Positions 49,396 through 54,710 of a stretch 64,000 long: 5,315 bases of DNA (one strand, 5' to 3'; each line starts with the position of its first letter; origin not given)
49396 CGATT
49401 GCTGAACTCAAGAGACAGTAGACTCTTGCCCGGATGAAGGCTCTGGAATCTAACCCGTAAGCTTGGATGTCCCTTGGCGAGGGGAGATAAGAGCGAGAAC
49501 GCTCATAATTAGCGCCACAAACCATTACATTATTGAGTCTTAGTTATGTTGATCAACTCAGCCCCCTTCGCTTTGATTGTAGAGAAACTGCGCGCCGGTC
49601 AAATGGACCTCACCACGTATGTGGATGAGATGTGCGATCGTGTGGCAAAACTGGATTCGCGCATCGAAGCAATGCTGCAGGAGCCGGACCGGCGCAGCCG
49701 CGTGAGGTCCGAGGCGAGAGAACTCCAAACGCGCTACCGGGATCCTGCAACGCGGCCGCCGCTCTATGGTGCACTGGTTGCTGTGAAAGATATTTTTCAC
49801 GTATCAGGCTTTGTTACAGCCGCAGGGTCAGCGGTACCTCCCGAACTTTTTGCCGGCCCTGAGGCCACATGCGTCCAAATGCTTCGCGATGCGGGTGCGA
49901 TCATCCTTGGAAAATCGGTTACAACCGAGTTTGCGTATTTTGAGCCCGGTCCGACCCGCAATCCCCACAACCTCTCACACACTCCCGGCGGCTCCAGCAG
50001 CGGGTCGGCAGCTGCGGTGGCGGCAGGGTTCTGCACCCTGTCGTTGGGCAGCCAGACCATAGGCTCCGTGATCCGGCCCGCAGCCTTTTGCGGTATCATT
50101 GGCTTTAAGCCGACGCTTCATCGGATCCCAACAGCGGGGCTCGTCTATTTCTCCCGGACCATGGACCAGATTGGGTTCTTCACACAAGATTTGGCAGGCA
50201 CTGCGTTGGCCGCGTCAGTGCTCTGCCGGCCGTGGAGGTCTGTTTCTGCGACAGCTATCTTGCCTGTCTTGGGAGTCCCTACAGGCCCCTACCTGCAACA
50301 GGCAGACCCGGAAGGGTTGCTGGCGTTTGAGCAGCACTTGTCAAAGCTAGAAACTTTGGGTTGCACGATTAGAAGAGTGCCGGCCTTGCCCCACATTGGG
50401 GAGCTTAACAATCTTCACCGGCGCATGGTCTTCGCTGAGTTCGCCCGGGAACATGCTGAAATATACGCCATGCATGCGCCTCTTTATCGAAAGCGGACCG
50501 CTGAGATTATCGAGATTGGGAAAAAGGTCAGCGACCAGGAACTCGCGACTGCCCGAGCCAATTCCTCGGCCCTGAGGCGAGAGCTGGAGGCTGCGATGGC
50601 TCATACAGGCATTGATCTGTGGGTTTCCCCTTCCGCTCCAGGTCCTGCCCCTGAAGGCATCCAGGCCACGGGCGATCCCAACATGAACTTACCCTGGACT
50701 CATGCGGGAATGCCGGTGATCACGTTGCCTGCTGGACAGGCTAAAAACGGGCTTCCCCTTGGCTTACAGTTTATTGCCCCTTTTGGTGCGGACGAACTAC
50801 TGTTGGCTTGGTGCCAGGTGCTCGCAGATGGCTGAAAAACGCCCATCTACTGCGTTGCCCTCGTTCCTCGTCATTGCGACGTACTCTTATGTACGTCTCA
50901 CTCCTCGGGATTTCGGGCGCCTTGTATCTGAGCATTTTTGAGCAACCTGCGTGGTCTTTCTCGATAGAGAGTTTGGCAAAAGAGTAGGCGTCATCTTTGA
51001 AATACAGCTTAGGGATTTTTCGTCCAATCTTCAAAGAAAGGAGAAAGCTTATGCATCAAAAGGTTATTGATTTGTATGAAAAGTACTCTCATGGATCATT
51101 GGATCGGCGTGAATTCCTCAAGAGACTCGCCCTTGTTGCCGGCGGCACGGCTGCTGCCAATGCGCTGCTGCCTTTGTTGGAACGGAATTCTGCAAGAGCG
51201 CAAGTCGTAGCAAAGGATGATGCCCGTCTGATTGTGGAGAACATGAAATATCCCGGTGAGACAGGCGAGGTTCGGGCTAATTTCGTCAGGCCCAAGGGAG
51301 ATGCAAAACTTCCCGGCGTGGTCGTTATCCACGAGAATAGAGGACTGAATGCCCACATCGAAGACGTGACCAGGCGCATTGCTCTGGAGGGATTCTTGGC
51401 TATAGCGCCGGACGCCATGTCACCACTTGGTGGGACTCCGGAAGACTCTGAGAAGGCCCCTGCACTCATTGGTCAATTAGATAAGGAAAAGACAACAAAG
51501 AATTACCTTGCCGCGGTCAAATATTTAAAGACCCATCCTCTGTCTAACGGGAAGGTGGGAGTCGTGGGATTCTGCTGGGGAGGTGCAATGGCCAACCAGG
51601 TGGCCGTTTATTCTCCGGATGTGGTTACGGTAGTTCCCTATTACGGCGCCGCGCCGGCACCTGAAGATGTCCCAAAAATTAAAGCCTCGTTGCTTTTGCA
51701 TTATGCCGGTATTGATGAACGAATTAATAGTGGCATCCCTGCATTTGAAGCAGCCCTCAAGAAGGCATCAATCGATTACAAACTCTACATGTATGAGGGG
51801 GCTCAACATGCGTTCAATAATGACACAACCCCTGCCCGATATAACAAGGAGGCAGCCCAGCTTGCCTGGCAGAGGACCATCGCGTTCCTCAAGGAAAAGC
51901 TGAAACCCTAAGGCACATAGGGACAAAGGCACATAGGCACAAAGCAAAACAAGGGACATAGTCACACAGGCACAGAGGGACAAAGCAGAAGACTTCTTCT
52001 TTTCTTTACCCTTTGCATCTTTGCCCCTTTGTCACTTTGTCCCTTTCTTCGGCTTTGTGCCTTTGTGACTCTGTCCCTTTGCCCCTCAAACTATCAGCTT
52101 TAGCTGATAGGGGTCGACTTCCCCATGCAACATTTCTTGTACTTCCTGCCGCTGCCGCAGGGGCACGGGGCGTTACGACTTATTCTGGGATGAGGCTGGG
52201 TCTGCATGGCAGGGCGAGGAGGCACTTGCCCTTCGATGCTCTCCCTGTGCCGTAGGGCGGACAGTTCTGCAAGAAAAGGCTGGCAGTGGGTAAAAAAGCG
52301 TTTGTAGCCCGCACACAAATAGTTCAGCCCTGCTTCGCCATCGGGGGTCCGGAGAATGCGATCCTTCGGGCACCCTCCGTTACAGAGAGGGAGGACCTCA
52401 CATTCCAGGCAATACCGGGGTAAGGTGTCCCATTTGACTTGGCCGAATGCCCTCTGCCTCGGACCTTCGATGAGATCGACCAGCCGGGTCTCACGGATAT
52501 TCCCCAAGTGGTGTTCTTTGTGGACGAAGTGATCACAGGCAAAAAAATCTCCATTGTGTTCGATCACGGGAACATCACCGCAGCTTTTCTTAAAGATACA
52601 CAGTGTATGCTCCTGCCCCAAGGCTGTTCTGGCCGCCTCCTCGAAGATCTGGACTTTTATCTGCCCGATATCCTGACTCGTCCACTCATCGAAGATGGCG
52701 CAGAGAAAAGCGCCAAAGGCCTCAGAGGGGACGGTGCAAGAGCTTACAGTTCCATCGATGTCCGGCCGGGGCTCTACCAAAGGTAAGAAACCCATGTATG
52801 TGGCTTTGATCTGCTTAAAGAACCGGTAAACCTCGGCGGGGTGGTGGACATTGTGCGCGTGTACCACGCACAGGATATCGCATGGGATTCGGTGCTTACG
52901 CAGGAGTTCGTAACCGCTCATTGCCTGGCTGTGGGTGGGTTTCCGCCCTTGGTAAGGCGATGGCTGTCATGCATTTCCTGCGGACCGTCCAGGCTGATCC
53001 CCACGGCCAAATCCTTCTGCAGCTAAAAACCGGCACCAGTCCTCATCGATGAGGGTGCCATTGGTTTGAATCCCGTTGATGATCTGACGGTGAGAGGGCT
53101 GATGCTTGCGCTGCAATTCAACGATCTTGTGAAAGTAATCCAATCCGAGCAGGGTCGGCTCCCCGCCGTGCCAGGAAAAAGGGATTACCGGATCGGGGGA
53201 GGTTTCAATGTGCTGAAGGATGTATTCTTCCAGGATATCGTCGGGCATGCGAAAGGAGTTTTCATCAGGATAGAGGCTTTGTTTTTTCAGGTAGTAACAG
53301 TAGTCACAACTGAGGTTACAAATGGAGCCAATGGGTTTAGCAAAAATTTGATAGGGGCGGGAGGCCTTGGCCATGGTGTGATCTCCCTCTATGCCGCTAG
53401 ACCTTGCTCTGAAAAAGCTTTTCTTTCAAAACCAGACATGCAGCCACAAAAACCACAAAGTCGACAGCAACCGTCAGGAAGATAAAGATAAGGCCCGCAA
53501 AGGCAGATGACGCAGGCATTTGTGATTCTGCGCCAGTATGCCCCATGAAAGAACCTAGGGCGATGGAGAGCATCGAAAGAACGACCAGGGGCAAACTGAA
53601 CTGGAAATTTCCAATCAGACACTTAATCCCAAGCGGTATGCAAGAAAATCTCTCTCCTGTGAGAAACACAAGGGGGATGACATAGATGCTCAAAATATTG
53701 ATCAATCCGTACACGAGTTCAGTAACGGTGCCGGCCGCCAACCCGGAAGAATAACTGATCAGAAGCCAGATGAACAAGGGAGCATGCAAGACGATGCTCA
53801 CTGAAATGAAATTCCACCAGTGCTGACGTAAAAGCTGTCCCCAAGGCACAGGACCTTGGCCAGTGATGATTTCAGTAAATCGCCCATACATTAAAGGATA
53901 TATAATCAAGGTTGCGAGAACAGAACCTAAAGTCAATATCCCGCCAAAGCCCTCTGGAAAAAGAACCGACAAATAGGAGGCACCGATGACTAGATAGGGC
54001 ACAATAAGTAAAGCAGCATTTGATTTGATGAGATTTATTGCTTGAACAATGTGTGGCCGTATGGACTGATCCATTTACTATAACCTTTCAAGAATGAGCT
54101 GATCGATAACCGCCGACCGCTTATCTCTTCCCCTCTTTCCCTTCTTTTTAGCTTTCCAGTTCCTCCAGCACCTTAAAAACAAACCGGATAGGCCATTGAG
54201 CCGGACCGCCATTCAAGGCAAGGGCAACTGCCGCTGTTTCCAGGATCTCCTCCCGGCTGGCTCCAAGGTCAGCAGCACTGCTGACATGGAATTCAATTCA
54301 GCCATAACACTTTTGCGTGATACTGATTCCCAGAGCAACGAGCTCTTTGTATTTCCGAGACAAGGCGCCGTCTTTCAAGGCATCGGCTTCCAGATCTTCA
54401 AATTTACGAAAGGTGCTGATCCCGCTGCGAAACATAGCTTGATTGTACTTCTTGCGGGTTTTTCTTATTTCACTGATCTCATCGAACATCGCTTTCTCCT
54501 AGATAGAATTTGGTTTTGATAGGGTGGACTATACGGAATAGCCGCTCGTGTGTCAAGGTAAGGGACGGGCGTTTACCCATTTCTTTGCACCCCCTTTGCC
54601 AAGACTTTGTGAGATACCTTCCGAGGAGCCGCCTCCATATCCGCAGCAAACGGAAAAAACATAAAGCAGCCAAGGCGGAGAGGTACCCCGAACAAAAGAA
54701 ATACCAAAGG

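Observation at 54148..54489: AhpD/CMD-family gene with an in-frame UGA at the second redox cysteine position plus a downstream hairpin: a probable selenoprotein split by ORF calling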

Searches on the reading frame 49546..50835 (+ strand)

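Call 32: search_protein_families(library=ncbifam, proteins=[window:49546-50835:+], max_evalue=0.00001)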
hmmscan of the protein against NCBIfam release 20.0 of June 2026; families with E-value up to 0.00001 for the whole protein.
window:49546-50835:+ (429 aa): 26 families (the best 25 are shown)
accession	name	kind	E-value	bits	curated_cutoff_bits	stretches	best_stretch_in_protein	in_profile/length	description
NF006169.0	PRK08310.1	equivalog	7.7e-58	196.7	391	1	64-427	17-391/395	amidase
NF005688.0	PRK07488.1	equivalog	7.3e-53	180.1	532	1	10-422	15-458/474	indoleacetamide hydrolase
NF005460.0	PRK07056.1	subfamily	6.5e-52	177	447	1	7-370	9-383/457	amidase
TIGR00132.1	gatA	equivalog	1.5e-51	175.6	481.1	1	13-227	3-218/466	Asp-tRNA(Asn)/Glu-tRNA(Gln) amidotransferase subunit GatA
NF004815.0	PRK06169.1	equivalog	8.5e-50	169.6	506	1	11-426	15-455/471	amidase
NF006043.0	PRK08186.1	subfamily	2.2e-49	168.4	487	1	11-425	12-443/600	allophanate hydrolase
NF006631.0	PRK09201.1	equivalog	3.9e-49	167.6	461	1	8-226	9-232/466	AtzE family amidohydrolase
TIGR02715.1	amido_AtzE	subfamily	4.9e-49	167.5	425.75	1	11-226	5-225/452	AtzE family amidohydrolase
NF004622.0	PRK05962.1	equivalog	3.5e-46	157.9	463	1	49-372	29-361/431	amidase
NF006006.0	PRK08137.1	equivalog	6.7e-46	157.2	534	1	13-237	41-277/529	amidase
NF005450.0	PRK07042.1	equivalog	6.6e-45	153.4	458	2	12-229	13-230/464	amidase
TIGR02713.1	allophanate_hyd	equivalog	3.8e-44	151.2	511.05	1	51-426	11-409/563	allophanate hydrolase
NF004766.0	PRK06102.1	equivalog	9.5e-44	150.2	559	1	11-421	13-442/455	amidase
NF004816.0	PRK06170.1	equivalog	1e-43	149.7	503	1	10-202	16-211/493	amidase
NF004717.0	PRK06061.1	equivalog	1.4e-40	139.5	498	2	13-201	24-214/483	amidase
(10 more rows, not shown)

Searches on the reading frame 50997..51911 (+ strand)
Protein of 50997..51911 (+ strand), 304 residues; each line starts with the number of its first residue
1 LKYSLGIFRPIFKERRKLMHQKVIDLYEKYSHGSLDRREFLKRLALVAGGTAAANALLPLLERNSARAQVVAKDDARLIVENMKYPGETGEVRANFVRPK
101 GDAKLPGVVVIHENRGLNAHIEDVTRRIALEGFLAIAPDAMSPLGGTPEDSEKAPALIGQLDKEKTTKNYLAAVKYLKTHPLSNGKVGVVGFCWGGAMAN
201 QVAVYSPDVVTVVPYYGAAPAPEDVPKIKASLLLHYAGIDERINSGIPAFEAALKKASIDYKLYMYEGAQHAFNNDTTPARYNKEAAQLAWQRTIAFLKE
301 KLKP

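Call 32: search_protein_families(library=ncbifam, proteins=[window:50997-51911:+], max_evalue=0.00001)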
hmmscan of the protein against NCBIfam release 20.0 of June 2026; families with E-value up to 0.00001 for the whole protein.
window:50997-51911:+ (304 aa): 1 family
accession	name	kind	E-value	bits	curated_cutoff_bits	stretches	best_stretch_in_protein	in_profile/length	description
NF041440.1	hydrolase_YghX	exception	1.3e-92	310.1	460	1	19-302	7-292/292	YghX family hydrolase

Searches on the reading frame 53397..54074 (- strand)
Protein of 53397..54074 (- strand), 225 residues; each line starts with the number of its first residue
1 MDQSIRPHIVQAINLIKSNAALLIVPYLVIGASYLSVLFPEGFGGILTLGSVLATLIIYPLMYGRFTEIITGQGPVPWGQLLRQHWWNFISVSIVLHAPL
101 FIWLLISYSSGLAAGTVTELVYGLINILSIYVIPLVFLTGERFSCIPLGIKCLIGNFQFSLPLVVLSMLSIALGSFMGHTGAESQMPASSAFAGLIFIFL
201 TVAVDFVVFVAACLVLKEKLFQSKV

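Call 32: search_protein_families(library=ncbifam, proteins=[window:53397-54074:-], max_evalue=0.00001)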
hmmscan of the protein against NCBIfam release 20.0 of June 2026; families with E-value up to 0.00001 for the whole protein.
window:53397-54074:- (225 aa): 0 families

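Call 45: search_protein_families(library=pfam, proteins=[window:53397-54074:-], max_evalue=0.001)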
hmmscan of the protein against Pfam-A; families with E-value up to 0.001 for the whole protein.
window:53397-54074:- (225 aa): 0 families

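Call 61: search_protein_families(library=ncbifam, proteins=[window:53397-54074:-], max_evalue=0.001)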
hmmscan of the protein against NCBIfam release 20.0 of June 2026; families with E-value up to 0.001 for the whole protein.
window:53397-54074:- (225 aa): 0 families

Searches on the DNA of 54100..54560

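Call 33: search_rna_families(source=window, start=54100, end=54560, threshold=evalue, max_evalue=10)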
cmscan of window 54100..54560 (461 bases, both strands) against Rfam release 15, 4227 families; matches with E-value up to 10: 1.
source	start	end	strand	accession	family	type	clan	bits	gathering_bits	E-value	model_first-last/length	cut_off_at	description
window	54100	54177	-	RF00461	IRES_VEGF_A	Cis-reg; IRES;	-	9.5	160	8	1-87/308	3'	Vascular endothelial growth factor (VEGF) IRES A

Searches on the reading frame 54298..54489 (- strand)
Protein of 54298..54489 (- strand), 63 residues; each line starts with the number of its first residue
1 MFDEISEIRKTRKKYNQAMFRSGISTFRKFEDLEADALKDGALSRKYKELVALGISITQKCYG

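Call 40: find_encoding_contigs(protein=window:54298-54489:-, flank=10000, max_places=4)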
Protein window:54298-54489:- (63 aa): 22 contigs read that carry it; 4 places shown.
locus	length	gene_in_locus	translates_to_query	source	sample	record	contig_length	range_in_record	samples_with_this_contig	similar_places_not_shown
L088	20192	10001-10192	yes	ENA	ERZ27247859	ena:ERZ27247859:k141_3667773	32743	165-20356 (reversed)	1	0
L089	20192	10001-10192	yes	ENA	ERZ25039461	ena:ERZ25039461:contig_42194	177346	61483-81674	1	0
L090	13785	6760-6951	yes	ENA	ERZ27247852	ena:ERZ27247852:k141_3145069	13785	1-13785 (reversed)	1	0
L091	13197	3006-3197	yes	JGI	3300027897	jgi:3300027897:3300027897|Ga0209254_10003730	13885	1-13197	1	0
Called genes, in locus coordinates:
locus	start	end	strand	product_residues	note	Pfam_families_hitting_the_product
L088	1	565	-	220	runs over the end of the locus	PF01163:RIO1 (weak)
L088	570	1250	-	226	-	PF02492:cobW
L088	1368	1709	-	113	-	PF01155:HypA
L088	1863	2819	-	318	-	PF10095:DUF2333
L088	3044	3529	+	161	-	PF00072:Response_reg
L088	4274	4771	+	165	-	-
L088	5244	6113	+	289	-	PF13489:Methyltransf_23, PF13847:Methyltransf_31, PF02390:Methyltransf_4, PF08241:Methyltransf_11, PF08242:Methyltransf_12, PF13649:Methyltransf_25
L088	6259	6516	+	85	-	PF00589:Phage_integrase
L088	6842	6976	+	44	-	-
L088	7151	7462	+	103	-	PF00892:EamA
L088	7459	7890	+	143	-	PF00892:EamA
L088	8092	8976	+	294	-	PF00561:Abhydrolase_1, PF12146:Hydrolase_4 (weak), PF12697:Abhydrolase_6, PF20408:Abhydrolase_11 (faint), PF12146:Hydrolase_4 (weak)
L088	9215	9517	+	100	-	PF01381:HTH_3 (weak)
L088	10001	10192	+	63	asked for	PF02627:CMD (weak)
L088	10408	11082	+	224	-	-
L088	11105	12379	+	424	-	PF04055:Radical_SAM, PF13186:SPASM, PF02810:SEC-C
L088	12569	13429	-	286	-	PF23678:YqhI, PF02129:Peptidase_S15 (weak), PF01738:DLH, PF08840:BAAT_C (faint)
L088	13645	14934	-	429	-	PF01425:Amidase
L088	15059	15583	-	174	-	PF01471:PG_binding_1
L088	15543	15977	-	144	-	PF21033:RMD1-3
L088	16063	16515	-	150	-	-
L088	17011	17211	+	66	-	PF00313:CSD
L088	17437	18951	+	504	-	PF02310:B12-binding (weak), PF04055:Radical_SAM, PF13282:DUF4070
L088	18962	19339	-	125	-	PF21948:LplA-B_cat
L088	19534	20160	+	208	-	-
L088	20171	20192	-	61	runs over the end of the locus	?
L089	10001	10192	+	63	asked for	PF02627:CMD (weak)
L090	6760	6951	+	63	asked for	PF02627:CMD (weak)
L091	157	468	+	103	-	PF00892:EamA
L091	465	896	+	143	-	PF00892:EamA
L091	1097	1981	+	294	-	PF00561:Abhydrolase_1, PF12146:Hydrolase_4 (weak), PF12697:Abhydrolase_6, PF20408:Abhydrolase_11 (faint), PF12146:Hydrolase_4 (weak)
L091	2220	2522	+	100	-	PF01381:HTH_3 (weak)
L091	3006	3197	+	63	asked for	PF02627:CMD (weak)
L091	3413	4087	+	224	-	-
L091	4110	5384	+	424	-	PF04055:Radical_SAM, PF13186:SPASM, PF02810:SEC-C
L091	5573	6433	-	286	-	PF23678:YqhI, PF02129:Peptidase_S15 (weak), PF01738:DLH, PF08840:BAAT_C (faint)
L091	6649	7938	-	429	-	PF01425:Amidase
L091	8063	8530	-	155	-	PF01471:PG_binding_1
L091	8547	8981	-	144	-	PF21033:RMD1-3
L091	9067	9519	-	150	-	-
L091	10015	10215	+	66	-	PF00313:CSD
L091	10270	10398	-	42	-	-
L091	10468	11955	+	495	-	PF02310:B12-binding (weak), PF04055:Radical_SAM, PF13282:DUF4070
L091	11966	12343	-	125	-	PF21948:LplA-B_cat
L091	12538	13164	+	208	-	-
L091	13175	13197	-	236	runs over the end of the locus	?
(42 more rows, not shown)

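Call 45: search_protein_families(library=pfam, proteins=[L088:11105-12379:+], max_evalue=0.001)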
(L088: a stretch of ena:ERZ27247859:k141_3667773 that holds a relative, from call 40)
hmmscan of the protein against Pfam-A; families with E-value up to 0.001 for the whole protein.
L088:11105-12379:+ (424 aa): 3 families
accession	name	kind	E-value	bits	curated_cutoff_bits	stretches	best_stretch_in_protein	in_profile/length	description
PF04055.27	Radical_SAM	-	2.8e-18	67.1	29.5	1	15-185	3-165/166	Radical SAM superfamily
PF02810.21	SEC-C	-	2.7e-09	37.1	20.4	1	400-417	1-18/19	SEC-C motif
PF13186.11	SPASM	-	3e-09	37.5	21.5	1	270-326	9-67/67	Iron-sulfur cluster-binding domain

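Call 56: list_cluster_members(proteins=[window:54298-54489:-, P0048, P0087])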
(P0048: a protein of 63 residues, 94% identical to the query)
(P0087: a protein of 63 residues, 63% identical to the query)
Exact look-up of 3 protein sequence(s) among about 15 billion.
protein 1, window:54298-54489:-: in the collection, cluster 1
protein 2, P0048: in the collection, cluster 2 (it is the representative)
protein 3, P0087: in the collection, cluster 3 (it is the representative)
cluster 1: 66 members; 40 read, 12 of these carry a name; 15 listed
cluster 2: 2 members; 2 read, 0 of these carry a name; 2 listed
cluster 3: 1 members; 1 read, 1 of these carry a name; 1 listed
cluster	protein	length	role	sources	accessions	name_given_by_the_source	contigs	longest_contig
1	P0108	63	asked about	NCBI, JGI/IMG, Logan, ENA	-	-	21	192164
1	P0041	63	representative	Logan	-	-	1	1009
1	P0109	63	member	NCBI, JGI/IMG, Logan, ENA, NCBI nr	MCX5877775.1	MAG: carboxymuconolactone decarboxylase family protein [Deltaproteobacteria bacterium] | hypothetical protein | carboxymuconolactone decarboxylase family protein [Deltaproteobacteria bacterium]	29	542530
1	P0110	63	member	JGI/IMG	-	alkylhydroperoxidase/carboxymuconolactone decarboxylase family protein YurZ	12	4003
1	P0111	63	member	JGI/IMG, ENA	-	alkylhydroperoxidase/carboxymuconolactone decarboxylase family protein YurZ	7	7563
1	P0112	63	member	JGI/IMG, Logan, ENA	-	alkylhydroperoxidase/carboxymuconolactone decarboxylase family protein YurZ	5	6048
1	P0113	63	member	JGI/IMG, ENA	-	alkylhydroperoxidase/carboxymuconolactone decarboxylase family protein YurZ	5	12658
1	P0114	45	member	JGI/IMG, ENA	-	hypothetical protein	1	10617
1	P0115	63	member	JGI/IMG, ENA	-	alkylhydroperoxidase/carboxymuconolactone decarboxylase family protein YurZ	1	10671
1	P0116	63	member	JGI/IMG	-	hypothetical protein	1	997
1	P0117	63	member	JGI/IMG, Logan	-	alkylhydroperoxidase/carboxymuconolactone decarboxylase family protein YurZ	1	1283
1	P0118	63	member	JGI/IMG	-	alkylhydroperoxidase/carboxymuconolactone decarboxylase family protein YurZ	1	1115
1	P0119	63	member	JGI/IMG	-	alkylhydroperoxidase/carboxymuconolactone decarboxylase family protein YurZ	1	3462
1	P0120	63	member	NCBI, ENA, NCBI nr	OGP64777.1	MAG: hypothetical protein A2170_12670 [Deltaproteobacteria bacterium RBG_13_53_10]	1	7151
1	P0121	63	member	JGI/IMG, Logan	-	-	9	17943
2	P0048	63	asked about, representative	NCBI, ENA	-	-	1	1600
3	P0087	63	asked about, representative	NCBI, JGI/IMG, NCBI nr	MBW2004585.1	MAG: carboxymuconolactone decarboxylase family protein [Deltaproteobacteria bacterium] | carboxymuconolactone decarboxylase family protein [Deltaproteobacteria bacterium]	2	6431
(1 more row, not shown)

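Call 61: search_protein_families(library=ncbifam, proteins=[L088:11105-12379:+], max_evalue=0.001)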
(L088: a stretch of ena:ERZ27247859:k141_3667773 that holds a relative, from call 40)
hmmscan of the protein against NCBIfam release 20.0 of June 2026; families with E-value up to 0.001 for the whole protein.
L088:11105-12379:+ (424 aa): 63 families (the best 25 are shown)
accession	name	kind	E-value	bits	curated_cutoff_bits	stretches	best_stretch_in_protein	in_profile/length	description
TIGR03942.1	sulfatase_rSAM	equivalog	2.7e-132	441.3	349.45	1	10-372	2-361/363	anaerobic sulfatase maturase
NF010308.0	PRK13745.1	equivalog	7e-117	390.8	484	1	4-369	9-386/412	anaerobic sulfatase-maturation protein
NF010321.0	PRK13758.1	equivalog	4.5e-67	226.8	441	1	7-368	3-362/370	anaerobic sulfatase-maturase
NF041298.1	rSAM_mat_DynA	equivalog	6.6e-59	199.7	450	1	17-366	9-351/356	dynobactin maturation radical SAM/SPASM protein DynA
TIGR04261.1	rSAM_GlyRichRpt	subfamily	6e-45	153.8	310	1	16-338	4-330/363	cyclophane-forming radical SAM/SPASM peptide maturase GrrM/OscB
NF041300.1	rSAM_mat_DarW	exception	8.2e-45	153.4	650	1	17-364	49-394/415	radical SAM/SPASM peptide maturase DarW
NF038005.1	rSAM_mat_DarE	equivalog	3.6e-43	147.9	650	1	18-359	83-423/432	darobactin maturation radical SAM/SPASM protein DarE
NF041718.1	rSAM_phane_AMC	equivalog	1.4e-40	139.5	425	1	10-339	8-331/362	cyclophane-forming radical SAM peptide maturase AmcB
NF041707.1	rSAM_YhhB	equivalog_domain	2.7e-40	138.4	445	1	15-340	8-338/369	cyclophane-forming radical SAM/SPASM peptide maturase YhhB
TIGR04269.1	SAM_SPASM_FxsB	subfamily_domain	5e-36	124.5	370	1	15-340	8-338/363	FxsB family cyclophane-forming radical SAM/SPASM peptide maturase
TIGR04083.1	rSAM_pep_methan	hypoth_equivalog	2.9e-35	121.9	300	1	19-365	10-340/376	TIGR04083 family peptide-modifying radical SAM enzyme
TIGR04496.1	rSAM_XyeB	equivalog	9.7e-29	100.2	450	1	15-340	10-342/385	cyclophane-forming radical SAM/SPASM peptide maturase XyeB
NF047865.1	rSAM_PapB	equivalog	7.4e-27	94.4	340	2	17-162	11-153/330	PapB family radical SAM/SPASM ranthipeptide maturase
TIGR03978.1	rSAM_paired_1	equivalog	2.8e-21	75.8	370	1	19-182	93-253/466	His-Xaa-Ser system radical SAM maturase HxsB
TIGR04068.1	rSAM_ocin_clost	equivalog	4.9e-20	71.8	500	1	18-160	93-234/462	Cys-rich peptide radical SAM maturase CcpM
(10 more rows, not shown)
